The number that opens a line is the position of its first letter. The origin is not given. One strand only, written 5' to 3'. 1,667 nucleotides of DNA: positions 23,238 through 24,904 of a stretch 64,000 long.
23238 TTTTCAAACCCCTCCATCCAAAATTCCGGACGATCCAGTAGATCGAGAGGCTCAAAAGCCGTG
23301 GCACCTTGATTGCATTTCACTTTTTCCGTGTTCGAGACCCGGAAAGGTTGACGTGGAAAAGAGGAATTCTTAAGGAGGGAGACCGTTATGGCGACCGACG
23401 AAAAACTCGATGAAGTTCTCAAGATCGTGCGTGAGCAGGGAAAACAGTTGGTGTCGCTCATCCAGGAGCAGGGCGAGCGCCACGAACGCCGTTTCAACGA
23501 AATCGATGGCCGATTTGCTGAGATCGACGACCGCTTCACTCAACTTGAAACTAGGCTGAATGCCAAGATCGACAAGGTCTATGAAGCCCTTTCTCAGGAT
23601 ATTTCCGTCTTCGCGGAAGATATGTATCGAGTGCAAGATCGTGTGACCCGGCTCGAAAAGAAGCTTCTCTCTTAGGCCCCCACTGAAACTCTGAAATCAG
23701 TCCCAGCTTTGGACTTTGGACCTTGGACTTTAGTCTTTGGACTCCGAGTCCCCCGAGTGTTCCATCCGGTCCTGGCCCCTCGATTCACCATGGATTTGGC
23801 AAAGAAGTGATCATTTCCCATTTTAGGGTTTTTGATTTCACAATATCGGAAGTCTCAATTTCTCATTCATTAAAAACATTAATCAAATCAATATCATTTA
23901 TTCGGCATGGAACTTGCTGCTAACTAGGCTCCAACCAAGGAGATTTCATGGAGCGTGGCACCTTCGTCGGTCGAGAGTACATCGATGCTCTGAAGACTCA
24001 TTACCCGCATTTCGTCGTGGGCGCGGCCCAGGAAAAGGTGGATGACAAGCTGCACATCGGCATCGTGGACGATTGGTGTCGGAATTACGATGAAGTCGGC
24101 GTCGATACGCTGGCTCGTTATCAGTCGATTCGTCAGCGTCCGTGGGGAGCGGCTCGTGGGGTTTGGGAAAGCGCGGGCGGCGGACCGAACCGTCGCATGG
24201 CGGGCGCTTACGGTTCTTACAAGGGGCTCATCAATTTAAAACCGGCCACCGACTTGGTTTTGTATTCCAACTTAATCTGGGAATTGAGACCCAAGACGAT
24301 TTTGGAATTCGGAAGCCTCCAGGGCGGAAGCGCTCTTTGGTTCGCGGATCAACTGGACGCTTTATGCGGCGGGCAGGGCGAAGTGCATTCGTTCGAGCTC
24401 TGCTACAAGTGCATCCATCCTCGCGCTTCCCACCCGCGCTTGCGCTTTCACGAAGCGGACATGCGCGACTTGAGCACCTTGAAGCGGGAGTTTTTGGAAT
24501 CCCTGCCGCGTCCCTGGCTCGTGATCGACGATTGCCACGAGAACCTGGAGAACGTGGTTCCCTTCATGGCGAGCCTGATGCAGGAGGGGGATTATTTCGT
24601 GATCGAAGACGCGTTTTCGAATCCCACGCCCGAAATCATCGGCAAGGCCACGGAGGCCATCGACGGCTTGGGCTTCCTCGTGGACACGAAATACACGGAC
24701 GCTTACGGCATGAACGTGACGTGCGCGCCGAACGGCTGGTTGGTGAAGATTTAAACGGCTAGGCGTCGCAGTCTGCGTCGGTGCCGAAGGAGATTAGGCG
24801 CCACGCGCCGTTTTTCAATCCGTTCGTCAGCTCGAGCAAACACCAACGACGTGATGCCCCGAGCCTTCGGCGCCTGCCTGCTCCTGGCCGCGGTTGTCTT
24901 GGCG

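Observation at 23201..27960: Lower-GC island wired with four successive sigma-54 promoters but no enhancer-binding protein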

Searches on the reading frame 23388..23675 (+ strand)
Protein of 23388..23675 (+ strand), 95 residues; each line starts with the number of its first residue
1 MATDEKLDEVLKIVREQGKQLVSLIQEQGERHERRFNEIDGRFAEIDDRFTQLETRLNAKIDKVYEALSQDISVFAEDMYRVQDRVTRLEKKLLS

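Call 7: search_protein_families(library=pfam, proteins=[window:23388-23675:+], max_evalue=0.01)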
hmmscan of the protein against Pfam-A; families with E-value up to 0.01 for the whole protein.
window:23388-23675:+ (95 aa): 5 families
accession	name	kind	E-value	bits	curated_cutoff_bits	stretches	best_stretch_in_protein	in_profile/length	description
PF04513.17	Baculo_PEP_C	-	8.9e-05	23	38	1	7-91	18-106/140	Baculovirus polyhedron envelope protein, PEP, C terminus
PF20667.3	Sec10_N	-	0.00087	19.8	27.4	1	7-68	15-76/118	Exocyst complex component Sec10, N-terminal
PF18077.6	DUF5595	-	0.0012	19.3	29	1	42-92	23-73/73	Domain of unknown function (DUF5595)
PF07889.17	DUF1664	-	0.0015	19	34.6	1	1-93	33-117/124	Protein of unknown function (DUF1664)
PF24915.1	Spectrin_SESTD1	-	0.0021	18.9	27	0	49-93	5-47/110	SESTD1-like, spectrin repeat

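Call 8: search_protein_families(library=ncbifam, proteins=[window:23388-23675:+], max_evalue=0.01)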
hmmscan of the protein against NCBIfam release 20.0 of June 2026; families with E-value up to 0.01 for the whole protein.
window:23388-23675:+ (95 aa): 1 family
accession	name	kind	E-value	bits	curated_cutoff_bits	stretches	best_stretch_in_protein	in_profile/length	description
NF049872.2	cytotoxin_MakB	equivalog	0.0026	17.2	240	1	17-94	100-180/349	alpha-pore-forming cytotoxin subunit MakB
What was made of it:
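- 23388..23675 (+): 95-aa coiled-coil protein (cc95) with RF..ID.RF repeats; function unknown. No Pfam or NCBIfam family passes its cutoff (calls 7, 8).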

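Call 45: search_protein_representatives(protein=window:23388-23675:+)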
Query: 95 residues. Proteins with E-value up to 0.001 (for the whole library): 252; up to 1e-10: 12; up to 1e-30: 0. The best 150 are listed.
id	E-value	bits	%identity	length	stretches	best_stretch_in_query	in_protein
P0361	2.1e-25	104.8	27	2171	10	22-67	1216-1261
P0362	1.2e-23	99.2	58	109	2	19-95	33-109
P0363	5.0e-23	97.2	62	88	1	1-95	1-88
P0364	1.9e-21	92.2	53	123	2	12-95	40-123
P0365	4.2e-20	87.9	37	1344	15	33-59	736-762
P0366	6.8e-20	87.2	70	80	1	1-94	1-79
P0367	1.2e-18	83.3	43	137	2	19-94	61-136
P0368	1.2e-16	76.9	46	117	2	20-95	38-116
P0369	1.3e-15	73.6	46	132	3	33-93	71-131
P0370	4.4e-11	59.2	42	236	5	32-85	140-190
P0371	5.2e-11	58.9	58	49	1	1-48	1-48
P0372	5.6e-11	58.8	49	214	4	32-61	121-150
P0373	1.1e-10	57.8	40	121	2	19-94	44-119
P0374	1.9e-10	57.1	41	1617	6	36-75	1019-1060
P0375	3.6e-10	56.2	48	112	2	33-95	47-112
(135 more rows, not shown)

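Call 58: find_related_loci(query=A4, collection=metagenome_contigs, flank=4000)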
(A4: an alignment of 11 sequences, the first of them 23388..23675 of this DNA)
Query A4 (95 aa) in metagenome_contigs; peptide patterns used: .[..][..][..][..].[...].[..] (x = any residue, [..] = any of these).
254 stretches matched a pattern; 1 encode a relative of the query (tblastn E <= 1e-3); 1 distinct loci.
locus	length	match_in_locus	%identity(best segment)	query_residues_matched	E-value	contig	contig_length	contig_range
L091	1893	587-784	36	1-69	2e-7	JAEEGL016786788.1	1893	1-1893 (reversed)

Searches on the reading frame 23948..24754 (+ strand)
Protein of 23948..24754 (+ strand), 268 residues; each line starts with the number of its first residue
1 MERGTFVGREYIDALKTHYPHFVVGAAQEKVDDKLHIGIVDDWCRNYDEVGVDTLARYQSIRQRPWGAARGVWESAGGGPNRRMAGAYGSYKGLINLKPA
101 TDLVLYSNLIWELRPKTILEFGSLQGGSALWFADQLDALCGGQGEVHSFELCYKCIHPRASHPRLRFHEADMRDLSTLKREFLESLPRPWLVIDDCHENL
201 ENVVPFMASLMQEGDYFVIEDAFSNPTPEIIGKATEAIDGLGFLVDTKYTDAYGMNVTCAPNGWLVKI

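Call 7: search_protein_families(library=pfam, proteins=[window:23948-24754:+], max_evalue=0.01)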
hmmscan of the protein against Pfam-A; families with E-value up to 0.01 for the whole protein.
window:23948-24754:+ (268 aa): 1 family
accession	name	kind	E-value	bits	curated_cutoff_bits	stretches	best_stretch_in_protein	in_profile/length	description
PF04989.18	RMNT_CmcI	-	5.4e-12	46.3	23.2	1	92-230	10-156/206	Rhamnosyl O-methyltransferase/CmcI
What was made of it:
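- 23948..24754 (+): Stand-alone CmcI-family SAM-dependent methyltransferase (268 aa). PF04989 scores 46.3 bits against a cutoff of 23.2 (call 7).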

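Call 8: search_protein_families(library=ncbifam, proteins=[window:23948-24754:+], max_evalue=0.01)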
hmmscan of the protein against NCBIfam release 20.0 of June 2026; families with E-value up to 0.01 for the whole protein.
window:23948-24754:+ (268 aa): 1 family
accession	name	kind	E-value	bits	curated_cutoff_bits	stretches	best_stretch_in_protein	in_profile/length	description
NF045824.1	RhmsylMtase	equivalog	6.1e-14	52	400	1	90-232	36-183/226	rhamnosyl O-methyltransferase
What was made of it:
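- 23948..24754 (+): The rhamnosyl O-methyltransferase equivalog scores 52 bits against a cutoff of 400 (call 8).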

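Call 34: find_homologous_proteins(query=window:23948-24754:+)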
Query window:23948-24754:+ (268 aa): 323 proteins with E <= 0.001 among 656 candidates; the best 120 are listed.
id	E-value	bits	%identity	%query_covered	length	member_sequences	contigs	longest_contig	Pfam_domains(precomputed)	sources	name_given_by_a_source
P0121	7.4e-186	634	100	100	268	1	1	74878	PF04989.19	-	-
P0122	7.4e-115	401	66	98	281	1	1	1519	PF04989.19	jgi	jgi:cephalosporin hydroxylase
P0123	2.2e-114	400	67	98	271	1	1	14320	PF04989.19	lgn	-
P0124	5.4e-114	398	63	98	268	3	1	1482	PF04989.19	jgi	jgi:cephalosporin hydroxylase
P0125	1.6e-113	397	64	98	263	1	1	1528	PF04989.19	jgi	jgi:cephalosporin hydroxylase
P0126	2.2e-113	396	65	98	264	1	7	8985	PF04989.19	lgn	-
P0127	3.5e-113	396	64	98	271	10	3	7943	PF04989.19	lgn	-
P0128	1.4e-112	394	64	98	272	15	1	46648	PF04989.19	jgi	jgi:cephalosporin hydroxylase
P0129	6.3e-112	392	64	98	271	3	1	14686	PF04989.19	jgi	jgi:cephalosporin hydroxylase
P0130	7.9e-112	391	65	98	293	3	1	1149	PF04989.19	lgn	-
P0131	1.2e-111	391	65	98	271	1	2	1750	PF04989.19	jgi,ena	jgi:cephalosporin hydroxylase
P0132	1.8e-110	387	62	98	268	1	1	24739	PF04989.19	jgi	jgi:cephalosporin hydroxylase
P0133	1.1e-109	384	66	96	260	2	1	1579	PF04989.19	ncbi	-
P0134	1.8e-109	384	62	98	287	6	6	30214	PF04989.19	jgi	jgi:cephalosporin hydroxylase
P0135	2.2e-108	380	62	99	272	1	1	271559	PF04989.19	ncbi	-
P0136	3.8e-108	379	59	99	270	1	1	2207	PF04989.19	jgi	-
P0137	1.9e-106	374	61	100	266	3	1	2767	PF04989.19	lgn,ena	-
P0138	2.4e-106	373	62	98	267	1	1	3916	PF04989.19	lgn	-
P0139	5.7e-106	372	60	98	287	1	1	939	PF04989.19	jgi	-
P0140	1.2e-105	371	60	99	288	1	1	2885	PF04989.19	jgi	jgi:cephalosporin hydroxylase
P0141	1.5e-105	371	62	98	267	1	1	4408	PF04989.19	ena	-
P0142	1.5e-105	371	61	99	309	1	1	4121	PF04989.19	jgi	jgi:cephalosporin hydroxylase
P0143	2.4e-105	370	61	98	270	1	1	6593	PF04989.19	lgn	-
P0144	2.5e-105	370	61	98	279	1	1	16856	PF04989.19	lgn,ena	-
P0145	2.6e-105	370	59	99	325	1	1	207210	PF04989.19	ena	-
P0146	1.5e-104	367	60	98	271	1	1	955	PF04989.19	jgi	jgi:cephalosporin hydroxylase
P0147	2.2e-104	367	59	98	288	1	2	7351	PF04989.19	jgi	jgi:cephalosporin hydroxylase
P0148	3.8e-104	366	61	98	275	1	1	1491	PF04989.19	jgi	jgi:cephalosporin hydroxylase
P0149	3.6e-103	363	58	98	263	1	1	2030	PF04989.19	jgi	jgi:cephalosporin hydroxylase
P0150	8.7e-103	362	61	98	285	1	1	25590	PF04989.19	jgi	jgi:cephalosporin hydroxylase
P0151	1.5e-102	361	70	83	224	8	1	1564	PF04989.19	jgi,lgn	jgi:cephalosporin hydroxylase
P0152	1.8e-101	357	60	98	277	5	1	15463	PF04989.19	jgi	jgi:cephalosporin hydroxylase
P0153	5.4e-99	349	59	98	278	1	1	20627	PF04989.19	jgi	jgi:cephalosporin hydroxylase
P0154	6.2e-99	349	61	98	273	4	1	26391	PF04989.19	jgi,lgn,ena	-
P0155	8.2e-99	349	57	99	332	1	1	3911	PF04989.19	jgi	jgi:cephalosporin hydroxylase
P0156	5.4e-98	346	59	100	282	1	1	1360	PF04989.19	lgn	-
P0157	7.4e-95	336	61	90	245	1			PF04989.19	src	-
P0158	7.6e-95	336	57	98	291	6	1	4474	PF04989.19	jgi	jgi:cephalosporin hydroxylase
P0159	5.7e-94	333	57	98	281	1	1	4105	PF04989.19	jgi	jgi:cephalosporin hydroxylase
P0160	5.2e-93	330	56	99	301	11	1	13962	PF04989.19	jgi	jgi:cephalosporin hydroxylase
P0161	7.6e-93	329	55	100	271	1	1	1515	PF04989.19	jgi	-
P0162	3.4e-92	327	55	99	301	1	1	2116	PF04989.19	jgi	jgi:cephalosporin hydroxylase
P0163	5.7e-92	326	55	99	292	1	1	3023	PF04989.19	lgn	-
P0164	2.8e-90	321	55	97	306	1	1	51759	PF04989.19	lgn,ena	-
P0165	3.7e-89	317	53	100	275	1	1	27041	PF04989.19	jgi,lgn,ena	jgi:cephalosporin hydroxylase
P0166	4.6e-89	317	52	98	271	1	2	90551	PF04989.19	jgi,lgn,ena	-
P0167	1.1e-88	315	55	99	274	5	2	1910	PF04989.19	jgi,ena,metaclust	jgi:cephalosporin hydroxylase|metaclust:\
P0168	3.1e-88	314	55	98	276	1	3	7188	PF04989.19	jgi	jgi:cephalosporin hydroxylase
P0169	1.1e-87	312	61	82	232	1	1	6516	PF04989.19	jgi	jgi:cephalosporin hydroxylase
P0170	2.0e-87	311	54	98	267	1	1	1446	PF04989.19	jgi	jgi:cephalosporin hydroxylase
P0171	2.9e-86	307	52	100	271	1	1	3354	PF04989.19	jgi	jgi:cephalosporin hydroxylase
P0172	3.6e-86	307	54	99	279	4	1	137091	PF04989.19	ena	-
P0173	4.2e-86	307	50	99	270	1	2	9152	PF04989.19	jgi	jgi:cephalosporin hydroxylase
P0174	1.2e-85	305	53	97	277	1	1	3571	PF04989.19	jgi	jgi:cephalosporin hydroxylase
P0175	7.5e-85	303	51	99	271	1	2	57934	PF04989.19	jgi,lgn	jgi:cephalosporin hydroxylase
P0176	6.6e-83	296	50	99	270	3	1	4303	PF04989.19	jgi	jgi:cephalosporin hydroxylase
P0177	4.4e-82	294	53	100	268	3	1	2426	PF04989.19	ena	-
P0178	1.8e-81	292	52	98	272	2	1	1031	PF04989.19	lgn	-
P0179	2.4e-80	288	50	98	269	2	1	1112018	PF04989.19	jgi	-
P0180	2.5e-80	288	52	100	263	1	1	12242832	PF04989.19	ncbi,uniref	ncbi:CmcI family methyltransferase [Pendulispora albinea]|uniref:Rhamnosyl O-methyltransferase n=1 T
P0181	5.4e-80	287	51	98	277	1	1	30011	PF04989.19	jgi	jgi:cephalosporin hydroxylase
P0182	4.8e-79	284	50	98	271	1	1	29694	PF04989.19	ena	-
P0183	1.0e-78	283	51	99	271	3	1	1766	PF04989.19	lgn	-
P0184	1.2e-78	283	53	98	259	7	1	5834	PF04989.19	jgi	jgi:cephalosporin hydroxylase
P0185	2.2e-78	282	52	98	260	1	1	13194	PF04989.19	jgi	jgi:cephalosporin hydroxylase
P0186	5.5e-78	280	50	98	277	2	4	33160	PF04989.19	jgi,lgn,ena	-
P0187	2.5e-77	278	50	98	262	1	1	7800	PF04989.19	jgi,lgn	-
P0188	5.4e-76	274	50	98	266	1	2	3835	PF04989.19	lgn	-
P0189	5.7e-75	270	49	98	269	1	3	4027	PF04989.19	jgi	jgi:cephalosporin hydroxylase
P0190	7.4e-75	270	51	98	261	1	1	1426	PF04989.19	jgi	jgi:cephalosporin hydroxylase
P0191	2.0e-74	269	48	98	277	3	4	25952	PF04989.19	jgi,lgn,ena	-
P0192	1.7e-73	266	49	98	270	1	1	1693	PF04989.19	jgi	jgi:cephalosporin hydroxylase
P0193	3.7e-73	264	49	98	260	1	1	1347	PF04989.19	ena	-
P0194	6.7e-73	264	48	97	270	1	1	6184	PF04989.19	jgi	jgi:cephalosporin hydroxylase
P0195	1.4e-72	263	50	98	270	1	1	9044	PF04989.19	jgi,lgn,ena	-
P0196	3.9e-72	261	49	98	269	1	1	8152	PF04989.19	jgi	jgi:cephalosporin hydroxylase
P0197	5.9e-72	261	48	98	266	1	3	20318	PF04989.19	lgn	-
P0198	9.0e-72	260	50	98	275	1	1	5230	PF04989.19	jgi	jgi:cephalosporin hydroxylase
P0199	1.2e-71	260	50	99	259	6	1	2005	PF04989.19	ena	-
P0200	6.2e-71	257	47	98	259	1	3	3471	PF04989.19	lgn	-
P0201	6.9e-71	257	50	98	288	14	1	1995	PF04989.19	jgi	-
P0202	6.9e-71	257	50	98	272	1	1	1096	PF04989.19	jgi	jgi:cephalosporin hydroxylase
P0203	9.5e-71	257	47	98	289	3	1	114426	PF04989.19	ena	-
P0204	1.8e-70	256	48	98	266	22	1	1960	PF04989.19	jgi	-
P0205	2.4e-70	255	49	98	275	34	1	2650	PF04989.19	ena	-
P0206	9.3e-70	253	49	98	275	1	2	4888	PF04989.19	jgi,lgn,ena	-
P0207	2.7e-69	252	47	98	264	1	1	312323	PF04989.19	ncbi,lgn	-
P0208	4.5e-69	251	50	97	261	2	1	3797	PF04989.19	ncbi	-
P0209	8.9e-69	250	49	98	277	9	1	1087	PF04989.19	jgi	-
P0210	6.1e-68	247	48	98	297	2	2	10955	PF04989.19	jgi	jgi:cephalosporin hydroxylase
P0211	1.8e-67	246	48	98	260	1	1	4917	PF04989.19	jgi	jgi:cephalosporin hydroxylase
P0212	3.9e-67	245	47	100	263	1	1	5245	PF04989.19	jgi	-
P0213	7.2e-67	244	45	98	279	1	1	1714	PF04989.19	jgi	jgi:cephalosporin hydroxylase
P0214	4.7e-66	241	48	99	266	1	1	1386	PF04989.19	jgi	-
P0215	3.2e-65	238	47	98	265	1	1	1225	PF04989.19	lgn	-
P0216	2.7e-64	235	58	67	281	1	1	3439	PF04989.19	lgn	-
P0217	3.7e-64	235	53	79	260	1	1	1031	PF04989.19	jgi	jgi:cephalosporin hydroxylase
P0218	5.1e-64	234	46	98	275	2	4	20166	PF04989.19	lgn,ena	-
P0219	6.2e-64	234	44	99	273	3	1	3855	PF04989.19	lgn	-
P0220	7.6e-64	234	56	70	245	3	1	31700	PF04989.19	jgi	jgi:cephalosporin hydroxylase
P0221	6.4e-63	231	50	80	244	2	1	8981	PF04989.19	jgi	-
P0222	7.0e-63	231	44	97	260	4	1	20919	PF04989.19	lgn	-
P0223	1.2e-62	230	44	97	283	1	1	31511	PF04989.19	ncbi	-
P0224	1.7e-62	229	48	81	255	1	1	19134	PF04989.19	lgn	-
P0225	2.9e-62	229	46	99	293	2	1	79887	PF04989.19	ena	-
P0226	6.1e-62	228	57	66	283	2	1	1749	PF04989.19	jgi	-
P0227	1.0e-61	227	48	81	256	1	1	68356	PF04989.19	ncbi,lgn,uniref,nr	ncbi:MAG: hypothetical protein EOR47_22695 [Mesorhizobium sp.]|uniref:CmcI family methyltransferase 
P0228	1.2e-61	227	51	81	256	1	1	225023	PF04989.19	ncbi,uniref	ncbi:cephalosporin hydroxylase [Bradyrhizobium sp. i1.15.2]|uniref:CmcI family methyltransferase n=1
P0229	6.1e-61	224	57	71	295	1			PF04989.19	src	-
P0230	8.5e-61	224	52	81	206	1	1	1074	PF04989.19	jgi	jgi:cephalosporin hydroxylase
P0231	1.8e-60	223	48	81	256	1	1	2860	PF04989.19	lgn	-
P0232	4.1e-60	222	45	97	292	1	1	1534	PF04989.19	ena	-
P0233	4.2e-60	222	56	70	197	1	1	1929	PF04989.19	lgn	-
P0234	1.4e-59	220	46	100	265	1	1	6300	PF04989.19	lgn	-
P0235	1.8e-59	220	48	81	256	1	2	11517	PF04989.19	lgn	-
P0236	1.9e-59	219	44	99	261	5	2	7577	PF04989.19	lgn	-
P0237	4.5e-59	218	44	97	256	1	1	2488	PF04989.19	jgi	jgi:cephalosporin hydroxylase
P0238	5.8e-59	218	50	79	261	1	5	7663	PF04989.19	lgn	-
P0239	7.2e-59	218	48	82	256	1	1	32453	PF04989.19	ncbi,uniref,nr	ncbi:CmcI family methyltransferase [Bradyrhizobium mercantei]|uniref:CmcI family methyltransferase n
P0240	7.3e-59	218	47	81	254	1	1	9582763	PF04989.19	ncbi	ncbi:cephalosporin hydroxylase [Bradyrhizobium japonicum]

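Call 35: find_encoding_contigs(protein=P0135, flank=5000, max_places=1)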
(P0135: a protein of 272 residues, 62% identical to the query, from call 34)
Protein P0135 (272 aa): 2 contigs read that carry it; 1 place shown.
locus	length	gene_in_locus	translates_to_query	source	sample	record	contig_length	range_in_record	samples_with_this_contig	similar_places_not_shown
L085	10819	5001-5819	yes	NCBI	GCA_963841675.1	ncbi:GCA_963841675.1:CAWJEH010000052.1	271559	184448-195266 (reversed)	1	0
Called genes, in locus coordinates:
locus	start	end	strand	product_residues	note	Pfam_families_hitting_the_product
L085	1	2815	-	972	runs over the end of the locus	PF01871:AMMECR1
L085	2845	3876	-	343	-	-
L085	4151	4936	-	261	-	PF00106:adh_short, PF08659:KR (weak), PF13561:adh_short_C2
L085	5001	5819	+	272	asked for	PF04989:RMNT_CmcI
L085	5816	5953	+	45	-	-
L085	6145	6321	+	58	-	-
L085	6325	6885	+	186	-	PF14690:Zn_ribbon_ISL3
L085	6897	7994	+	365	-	PF01610:DDE_Tnp_ISL3 (weak), PF13518:HTH_28 (faint), PF01610:DDE_Tnp_ISL3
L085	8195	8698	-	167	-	-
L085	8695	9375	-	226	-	PF10263:SprT-like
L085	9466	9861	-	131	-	PF00436:SSB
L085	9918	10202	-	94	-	PF21849:DUF6908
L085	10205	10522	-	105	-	-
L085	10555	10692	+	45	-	-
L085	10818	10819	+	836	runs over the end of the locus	PF12704:MacB_PCD, PF02687:FtsX, PF12704:MacB_PCD, PF02687:FtsX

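Call 36: find_encoding_contigs(protein=P0128, flank=5000, max_places=1)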
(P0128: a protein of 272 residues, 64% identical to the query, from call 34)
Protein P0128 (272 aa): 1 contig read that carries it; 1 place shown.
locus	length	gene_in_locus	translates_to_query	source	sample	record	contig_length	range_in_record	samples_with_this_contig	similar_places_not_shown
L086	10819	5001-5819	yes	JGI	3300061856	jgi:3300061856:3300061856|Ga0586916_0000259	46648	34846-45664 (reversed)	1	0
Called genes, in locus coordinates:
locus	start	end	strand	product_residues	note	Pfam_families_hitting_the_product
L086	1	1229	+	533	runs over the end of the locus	PF18456:CmlA_N, PF00753:Lactamase_B (weak), PF13483:Lactamase_B_3, PF12706:Lactamase_B_2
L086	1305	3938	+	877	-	PF04738:Lant_dehydr_N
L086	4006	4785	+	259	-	PF01177:Asp_Glu_race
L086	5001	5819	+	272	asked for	PF04989:RMNT_CmcI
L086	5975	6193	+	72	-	PF03621:MbtH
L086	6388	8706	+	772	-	PF04389:Peptidase_M28, PF01546:Peptidase_M20 (weak)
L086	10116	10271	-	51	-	-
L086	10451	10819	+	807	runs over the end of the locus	PF12704:MacB_PCD, PF02687:FtsX, PF12704:MacB_PCD, PF02687:FtsX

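Call 37: find_encoding_contigs(protein=P0123, flank=5000, max_places=1)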
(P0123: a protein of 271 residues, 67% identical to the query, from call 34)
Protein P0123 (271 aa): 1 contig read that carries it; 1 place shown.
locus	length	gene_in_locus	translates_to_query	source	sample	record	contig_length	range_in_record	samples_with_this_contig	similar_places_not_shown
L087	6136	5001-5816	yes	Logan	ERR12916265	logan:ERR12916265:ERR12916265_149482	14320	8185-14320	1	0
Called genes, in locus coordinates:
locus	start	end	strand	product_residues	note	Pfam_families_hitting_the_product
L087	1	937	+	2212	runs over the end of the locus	PF00109:ketoacyl-synt, PF02801:Ketoacyl-synt_C, PF16197:KAsynt_C_assoc, PF22621:CurL-like_PKS_C, PF00698:Acyl_transf_1, PF21089:PKS_DH_N, PF14765:PS-DH, PF08240:ADH_N, +8 more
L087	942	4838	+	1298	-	PF00109:ketoacyl-synt, PF02801:Ketoacyl-synt_C, PF16197:KAsynt_C_assoc, PF22621:CurL-like_PKS_C, PF00698:Acyl_transf_1, PF00550:PP-binding, PF00561:Abhydrolase_1, PF12146:Hydrolase_4, +1 more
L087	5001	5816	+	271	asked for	PF04989:RMNT_CmcI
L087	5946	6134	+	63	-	?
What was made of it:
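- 23948..24754 (+): The closest homologues (62-67 % identity) sit next to PKS, NRPS-type or IS genes (calls 34-37).
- CmcI homologues sit in PKS, NRPS or IS contexts (calls 35-37). Its methyltransferase has closest relatives in other contexts, one of them beside an IS element (calls 35-37).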
